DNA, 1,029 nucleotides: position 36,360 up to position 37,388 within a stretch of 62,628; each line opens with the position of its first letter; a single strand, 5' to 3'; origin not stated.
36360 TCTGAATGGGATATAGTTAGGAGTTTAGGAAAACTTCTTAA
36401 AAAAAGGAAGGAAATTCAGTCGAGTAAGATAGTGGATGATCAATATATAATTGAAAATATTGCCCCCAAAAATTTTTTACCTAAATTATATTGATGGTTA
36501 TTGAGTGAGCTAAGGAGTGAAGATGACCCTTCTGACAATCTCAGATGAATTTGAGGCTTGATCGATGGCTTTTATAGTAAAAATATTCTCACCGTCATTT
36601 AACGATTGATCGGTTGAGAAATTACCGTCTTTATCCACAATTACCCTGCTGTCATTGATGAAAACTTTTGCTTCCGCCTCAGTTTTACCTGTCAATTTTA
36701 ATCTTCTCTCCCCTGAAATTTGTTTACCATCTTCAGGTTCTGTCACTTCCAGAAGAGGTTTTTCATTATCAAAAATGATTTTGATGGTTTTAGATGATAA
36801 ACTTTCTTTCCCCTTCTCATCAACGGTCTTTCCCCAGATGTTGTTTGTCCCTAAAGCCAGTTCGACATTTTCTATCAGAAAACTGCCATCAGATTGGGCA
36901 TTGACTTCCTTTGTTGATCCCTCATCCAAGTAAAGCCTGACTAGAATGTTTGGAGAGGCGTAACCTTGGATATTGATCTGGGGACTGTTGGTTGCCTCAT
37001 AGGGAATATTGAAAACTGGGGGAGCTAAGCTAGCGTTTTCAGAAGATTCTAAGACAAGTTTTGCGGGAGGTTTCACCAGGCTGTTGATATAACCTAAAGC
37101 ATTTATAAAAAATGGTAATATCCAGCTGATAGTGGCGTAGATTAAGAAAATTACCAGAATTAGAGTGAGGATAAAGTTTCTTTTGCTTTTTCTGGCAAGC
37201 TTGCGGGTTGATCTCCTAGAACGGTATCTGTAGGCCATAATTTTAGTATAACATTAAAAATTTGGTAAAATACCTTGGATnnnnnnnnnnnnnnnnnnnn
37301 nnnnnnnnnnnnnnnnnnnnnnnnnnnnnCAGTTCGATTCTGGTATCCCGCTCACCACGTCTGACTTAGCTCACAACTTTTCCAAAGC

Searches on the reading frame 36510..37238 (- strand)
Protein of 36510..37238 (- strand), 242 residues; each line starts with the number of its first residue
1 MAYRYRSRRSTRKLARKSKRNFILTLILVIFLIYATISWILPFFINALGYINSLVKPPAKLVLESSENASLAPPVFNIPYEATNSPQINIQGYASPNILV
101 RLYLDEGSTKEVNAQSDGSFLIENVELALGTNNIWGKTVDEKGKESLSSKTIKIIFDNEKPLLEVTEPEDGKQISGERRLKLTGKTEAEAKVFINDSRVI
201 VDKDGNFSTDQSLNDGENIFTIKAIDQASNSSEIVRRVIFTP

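Call 3: search_protein_families(library=pfam, proteins=[window:36510-37238:-], max_evalue=0.01)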
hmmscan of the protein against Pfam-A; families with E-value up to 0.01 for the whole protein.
window:36510-37238:- (242 aa): 4 families
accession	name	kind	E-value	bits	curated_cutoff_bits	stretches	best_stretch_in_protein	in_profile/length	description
PF09136.16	Glucodextran_B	-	1.8e-15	57.1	27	1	161-238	1-79/83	Glucodextranase, domain B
PF17936.7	Big_6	-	4.8e-07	30.4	27.6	1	179-233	14-75/83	Bacterial Ig domain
PF19077.6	Big_13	-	1.2e-06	29.4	27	0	188-233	39-92/102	Bacterial Ig-like domain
PF12733.13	Cadherin-like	-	0.0029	18.4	24.2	0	180-230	29-77/89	Cadherin-like beta sandwich domain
